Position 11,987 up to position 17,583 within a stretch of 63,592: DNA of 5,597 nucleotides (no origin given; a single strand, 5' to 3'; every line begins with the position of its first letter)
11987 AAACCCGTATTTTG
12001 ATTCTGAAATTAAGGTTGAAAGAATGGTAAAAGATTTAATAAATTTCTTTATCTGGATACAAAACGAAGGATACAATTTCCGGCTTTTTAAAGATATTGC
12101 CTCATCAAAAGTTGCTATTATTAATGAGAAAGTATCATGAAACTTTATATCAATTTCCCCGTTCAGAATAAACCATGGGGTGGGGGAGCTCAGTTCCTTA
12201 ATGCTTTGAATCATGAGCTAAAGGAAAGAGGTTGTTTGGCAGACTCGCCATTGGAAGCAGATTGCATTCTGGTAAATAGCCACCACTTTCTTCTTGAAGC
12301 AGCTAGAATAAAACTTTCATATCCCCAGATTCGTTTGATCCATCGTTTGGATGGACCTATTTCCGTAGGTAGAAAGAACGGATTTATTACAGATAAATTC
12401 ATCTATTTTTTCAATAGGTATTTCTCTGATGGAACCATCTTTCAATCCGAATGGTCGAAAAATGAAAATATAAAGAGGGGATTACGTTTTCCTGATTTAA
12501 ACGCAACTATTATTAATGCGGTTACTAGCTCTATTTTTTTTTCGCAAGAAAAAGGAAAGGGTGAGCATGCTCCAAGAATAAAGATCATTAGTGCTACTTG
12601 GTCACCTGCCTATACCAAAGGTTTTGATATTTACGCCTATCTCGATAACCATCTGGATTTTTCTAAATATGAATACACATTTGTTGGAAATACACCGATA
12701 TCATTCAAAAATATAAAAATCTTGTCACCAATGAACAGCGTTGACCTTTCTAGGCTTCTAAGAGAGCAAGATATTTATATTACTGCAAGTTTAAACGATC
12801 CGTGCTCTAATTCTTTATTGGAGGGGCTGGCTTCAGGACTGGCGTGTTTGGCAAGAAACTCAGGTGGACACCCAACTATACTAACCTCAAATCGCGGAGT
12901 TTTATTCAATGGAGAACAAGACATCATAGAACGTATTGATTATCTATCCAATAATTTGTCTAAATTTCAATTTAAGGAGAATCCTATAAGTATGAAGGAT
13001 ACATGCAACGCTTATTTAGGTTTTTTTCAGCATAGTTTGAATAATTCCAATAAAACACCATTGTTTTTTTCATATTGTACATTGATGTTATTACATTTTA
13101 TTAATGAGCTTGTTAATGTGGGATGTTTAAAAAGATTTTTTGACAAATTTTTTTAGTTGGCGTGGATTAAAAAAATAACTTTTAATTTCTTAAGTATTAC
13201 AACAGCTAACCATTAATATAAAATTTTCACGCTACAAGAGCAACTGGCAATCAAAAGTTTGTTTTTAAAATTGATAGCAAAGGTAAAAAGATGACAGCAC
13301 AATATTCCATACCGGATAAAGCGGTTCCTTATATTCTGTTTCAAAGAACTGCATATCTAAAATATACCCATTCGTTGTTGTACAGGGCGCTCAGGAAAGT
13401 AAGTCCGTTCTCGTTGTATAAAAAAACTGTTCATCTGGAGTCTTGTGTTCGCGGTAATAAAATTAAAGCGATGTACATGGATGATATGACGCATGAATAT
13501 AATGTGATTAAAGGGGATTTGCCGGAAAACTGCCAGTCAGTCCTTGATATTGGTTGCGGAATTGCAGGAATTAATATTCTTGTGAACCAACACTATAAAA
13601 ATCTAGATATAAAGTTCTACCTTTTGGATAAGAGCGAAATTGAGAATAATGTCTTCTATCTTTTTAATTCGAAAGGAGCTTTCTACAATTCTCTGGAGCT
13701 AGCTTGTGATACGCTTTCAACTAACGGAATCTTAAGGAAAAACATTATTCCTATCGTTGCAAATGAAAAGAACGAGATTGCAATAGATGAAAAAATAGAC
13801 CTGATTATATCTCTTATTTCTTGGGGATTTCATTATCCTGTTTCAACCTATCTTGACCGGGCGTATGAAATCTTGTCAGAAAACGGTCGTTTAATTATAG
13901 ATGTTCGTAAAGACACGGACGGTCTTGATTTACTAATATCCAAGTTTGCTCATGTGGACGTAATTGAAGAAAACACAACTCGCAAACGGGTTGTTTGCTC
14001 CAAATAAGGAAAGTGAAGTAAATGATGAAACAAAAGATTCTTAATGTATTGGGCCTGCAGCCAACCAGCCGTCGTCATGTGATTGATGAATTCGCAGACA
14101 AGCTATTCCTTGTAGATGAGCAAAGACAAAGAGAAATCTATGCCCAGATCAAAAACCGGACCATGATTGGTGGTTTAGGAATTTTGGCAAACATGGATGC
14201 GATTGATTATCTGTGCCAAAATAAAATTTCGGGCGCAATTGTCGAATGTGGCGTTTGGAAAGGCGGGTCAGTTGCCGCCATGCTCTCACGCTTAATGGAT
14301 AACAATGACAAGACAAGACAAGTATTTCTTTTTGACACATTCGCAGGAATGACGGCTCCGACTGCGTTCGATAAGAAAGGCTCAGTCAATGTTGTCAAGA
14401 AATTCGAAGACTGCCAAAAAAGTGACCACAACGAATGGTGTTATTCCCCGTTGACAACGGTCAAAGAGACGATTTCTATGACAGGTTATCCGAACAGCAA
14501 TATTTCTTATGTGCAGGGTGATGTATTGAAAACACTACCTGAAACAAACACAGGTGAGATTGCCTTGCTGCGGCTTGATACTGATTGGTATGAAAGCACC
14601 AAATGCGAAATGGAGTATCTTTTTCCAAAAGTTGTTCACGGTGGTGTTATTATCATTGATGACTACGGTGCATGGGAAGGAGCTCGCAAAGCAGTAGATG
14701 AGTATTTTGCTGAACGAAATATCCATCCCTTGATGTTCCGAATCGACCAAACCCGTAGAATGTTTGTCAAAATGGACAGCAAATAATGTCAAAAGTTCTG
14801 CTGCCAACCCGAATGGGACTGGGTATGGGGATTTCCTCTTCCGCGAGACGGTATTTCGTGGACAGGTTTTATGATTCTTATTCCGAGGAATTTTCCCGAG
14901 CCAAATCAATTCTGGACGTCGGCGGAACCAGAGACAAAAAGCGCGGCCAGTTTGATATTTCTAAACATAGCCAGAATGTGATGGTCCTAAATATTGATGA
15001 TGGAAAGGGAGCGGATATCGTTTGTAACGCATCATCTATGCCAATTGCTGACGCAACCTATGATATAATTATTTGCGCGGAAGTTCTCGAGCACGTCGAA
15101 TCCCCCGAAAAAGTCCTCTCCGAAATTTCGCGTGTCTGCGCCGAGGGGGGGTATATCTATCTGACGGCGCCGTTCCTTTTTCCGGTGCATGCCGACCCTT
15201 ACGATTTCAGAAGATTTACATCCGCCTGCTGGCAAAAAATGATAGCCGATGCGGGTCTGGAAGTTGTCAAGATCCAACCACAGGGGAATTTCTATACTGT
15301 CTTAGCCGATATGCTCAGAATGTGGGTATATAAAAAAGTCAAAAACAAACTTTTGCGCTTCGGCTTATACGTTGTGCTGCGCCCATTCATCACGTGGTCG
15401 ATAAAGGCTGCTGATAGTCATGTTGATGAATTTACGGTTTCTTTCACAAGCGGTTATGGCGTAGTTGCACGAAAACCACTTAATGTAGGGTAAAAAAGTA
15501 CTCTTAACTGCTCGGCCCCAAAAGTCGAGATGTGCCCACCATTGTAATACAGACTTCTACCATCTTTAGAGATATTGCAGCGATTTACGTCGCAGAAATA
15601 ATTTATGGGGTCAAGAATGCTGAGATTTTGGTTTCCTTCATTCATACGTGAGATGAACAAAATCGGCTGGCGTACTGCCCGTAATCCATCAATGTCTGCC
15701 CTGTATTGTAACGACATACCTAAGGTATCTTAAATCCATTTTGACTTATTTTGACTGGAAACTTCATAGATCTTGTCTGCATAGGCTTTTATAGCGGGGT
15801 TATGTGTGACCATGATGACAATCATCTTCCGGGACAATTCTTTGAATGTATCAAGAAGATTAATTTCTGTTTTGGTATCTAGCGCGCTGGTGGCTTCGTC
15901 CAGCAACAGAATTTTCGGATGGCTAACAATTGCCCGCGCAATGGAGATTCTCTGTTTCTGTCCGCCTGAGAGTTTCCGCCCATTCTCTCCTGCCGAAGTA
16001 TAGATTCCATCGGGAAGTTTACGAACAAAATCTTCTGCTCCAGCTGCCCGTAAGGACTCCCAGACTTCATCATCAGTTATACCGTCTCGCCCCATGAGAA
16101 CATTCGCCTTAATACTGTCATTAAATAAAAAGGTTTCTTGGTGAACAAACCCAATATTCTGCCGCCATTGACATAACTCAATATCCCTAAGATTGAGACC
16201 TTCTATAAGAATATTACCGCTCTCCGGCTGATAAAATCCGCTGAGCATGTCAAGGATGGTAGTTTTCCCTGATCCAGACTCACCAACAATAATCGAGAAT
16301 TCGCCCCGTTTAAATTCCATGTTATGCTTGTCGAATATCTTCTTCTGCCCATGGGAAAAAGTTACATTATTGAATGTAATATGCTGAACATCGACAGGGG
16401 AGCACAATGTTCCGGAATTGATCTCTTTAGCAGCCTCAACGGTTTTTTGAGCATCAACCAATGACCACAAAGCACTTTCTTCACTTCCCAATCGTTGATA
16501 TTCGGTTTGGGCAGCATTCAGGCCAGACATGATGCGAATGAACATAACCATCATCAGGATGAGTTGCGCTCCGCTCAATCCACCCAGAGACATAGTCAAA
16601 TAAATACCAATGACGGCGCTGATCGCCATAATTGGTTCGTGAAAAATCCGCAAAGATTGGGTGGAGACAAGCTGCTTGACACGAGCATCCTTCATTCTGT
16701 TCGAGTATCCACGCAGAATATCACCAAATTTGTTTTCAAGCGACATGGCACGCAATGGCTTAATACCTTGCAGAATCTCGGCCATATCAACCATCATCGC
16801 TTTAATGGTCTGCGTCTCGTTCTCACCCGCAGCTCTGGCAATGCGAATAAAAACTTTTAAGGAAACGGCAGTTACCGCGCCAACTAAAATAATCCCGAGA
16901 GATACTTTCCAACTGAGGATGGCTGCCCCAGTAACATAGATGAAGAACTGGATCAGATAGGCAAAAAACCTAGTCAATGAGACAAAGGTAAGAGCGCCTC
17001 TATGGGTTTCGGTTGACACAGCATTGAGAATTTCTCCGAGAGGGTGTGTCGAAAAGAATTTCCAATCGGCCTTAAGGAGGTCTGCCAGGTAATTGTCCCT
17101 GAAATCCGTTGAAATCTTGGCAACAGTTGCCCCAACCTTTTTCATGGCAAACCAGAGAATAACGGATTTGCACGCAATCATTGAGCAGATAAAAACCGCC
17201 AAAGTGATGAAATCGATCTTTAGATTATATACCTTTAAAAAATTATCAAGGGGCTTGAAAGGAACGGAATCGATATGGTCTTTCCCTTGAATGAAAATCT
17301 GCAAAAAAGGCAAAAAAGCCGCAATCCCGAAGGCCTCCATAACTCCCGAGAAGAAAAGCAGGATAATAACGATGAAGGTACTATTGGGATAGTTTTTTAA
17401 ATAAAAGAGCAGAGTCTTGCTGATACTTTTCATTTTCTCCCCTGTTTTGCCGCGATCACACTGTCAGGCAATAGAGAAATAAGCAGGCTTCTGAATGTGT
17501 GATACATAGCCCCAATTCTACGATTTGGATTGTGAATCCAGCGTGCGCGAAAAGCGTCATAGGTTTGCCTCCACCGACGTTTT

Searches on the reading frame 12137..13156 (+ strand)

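Call 27: search_protein_families(library=pfam, proteins=[window:12137-13156:+], max_evalue=0.00001)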
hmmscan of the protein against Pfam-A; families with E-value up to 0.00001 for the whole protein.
window:12137-13156:+ (339 aa): 2 families
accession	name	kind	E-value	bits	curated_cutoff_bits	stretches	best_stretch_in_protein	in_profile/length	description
PF00534.26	Glycos_transf_1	-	7.7e-08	32.5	26.4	1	192-273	74-158/172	Glycosyl transferases group 1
PF13692.12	Glyco_trans_1_4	-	1.1e-06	29.4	27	1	200-272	65-141/142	Glycosyl transferases group 1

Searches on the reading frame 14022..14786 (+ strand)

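Call 28: search_protein_families(library=pfam, proteins=[window:14022-14786:+], max_evalue=0.00001)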
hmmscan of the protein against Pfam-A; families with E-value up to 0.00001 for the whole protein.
window:14022-14786:+ (254 aa): 2 families
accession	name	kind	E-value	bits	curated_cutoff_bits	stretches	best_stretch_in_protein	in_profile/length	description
PF05711.17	TylF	-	1.7e-42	145.9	23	1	45-247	67-261/264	Macrocin-O-methyltransferase (TylF)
PF13578.12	Methyltransf_24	-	6.1e-12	46.8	26.3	1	74-215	1-105/105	Methyltransferase domain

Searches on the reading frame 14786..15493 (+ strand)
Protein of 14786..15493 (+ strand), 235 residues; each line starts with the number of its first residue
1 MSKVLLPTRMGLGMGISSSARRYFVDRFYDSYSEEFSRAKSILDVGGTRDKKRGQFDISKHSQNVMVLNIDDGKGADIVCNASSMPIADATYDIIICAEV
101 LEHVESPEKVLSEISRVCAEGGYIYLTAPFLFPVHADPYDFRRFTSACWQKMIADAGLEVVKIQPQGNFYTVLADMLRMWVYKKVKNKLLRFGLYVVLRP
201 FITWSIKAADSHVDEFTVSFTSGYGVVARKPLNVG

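Call 28: search_protein_families(library=pfam, proteins=[window:14786-15493:+], max_evalue=0.00001)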
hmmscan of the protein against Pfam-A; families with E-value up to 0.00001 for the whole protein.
window:14786-15493:+ (235 aa): 5 families
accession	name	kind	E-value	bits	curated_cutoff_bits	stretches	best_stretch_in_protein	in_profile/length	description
PF08241.18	Methyltransf_11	-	2e-12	48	21.2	1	78-125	47-94/95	Methyltransferase domain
PF13489.12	Methyltransf_23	-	8.9e-10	39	27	1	72-130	46-120/164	Methyltransferase domain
PF13847.12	Methyltransf_31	-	2.7e-07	30.8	27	1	79-129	60-112/145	Methyltransferase domain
PF13649.12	Methyltransf_25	-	2.2e-06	28.7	27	1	78-122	51-97/97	Methyltransferase domain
PF08242.18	Methyltransf_12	-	2.8e-06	28.4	30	1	78-124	64-98/98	Methyltransferase domain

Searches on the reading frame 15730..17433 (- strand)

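Call 28: search_protein_families(library=pfam, proteins=[window:15730-17433:-], max_evalue=0.00001)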
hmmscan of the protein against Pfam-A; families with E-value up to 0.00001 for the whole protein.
window:15730-17433:- (567 aa): 5 families
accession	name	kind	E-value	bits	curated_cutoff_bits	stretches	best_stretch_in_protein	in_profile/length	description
PF00005.33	ABC_tran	-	8e-34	117.6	25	1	369-516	3-137/137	ABC transporter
PF00664.28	ABC_membrane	-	1.3e-17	64.8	28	1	20-303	2-271/274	ABC transporter transmembrane region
PF02463.25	SMC_N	-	2.1e-10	40.8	40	1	370-563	18-216/220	RecF/RecN/SMC N terminal domain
PF13555.12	AAA_29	-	1.6e-06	28.2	27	1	366-397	11-42/61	P-loop containing region of AAA domain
PF13304.12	AAA_21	-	2.4e-06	28.3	27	0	504-548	254-302/304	AAA domain, putative AbiEii toxin, Type IV TA system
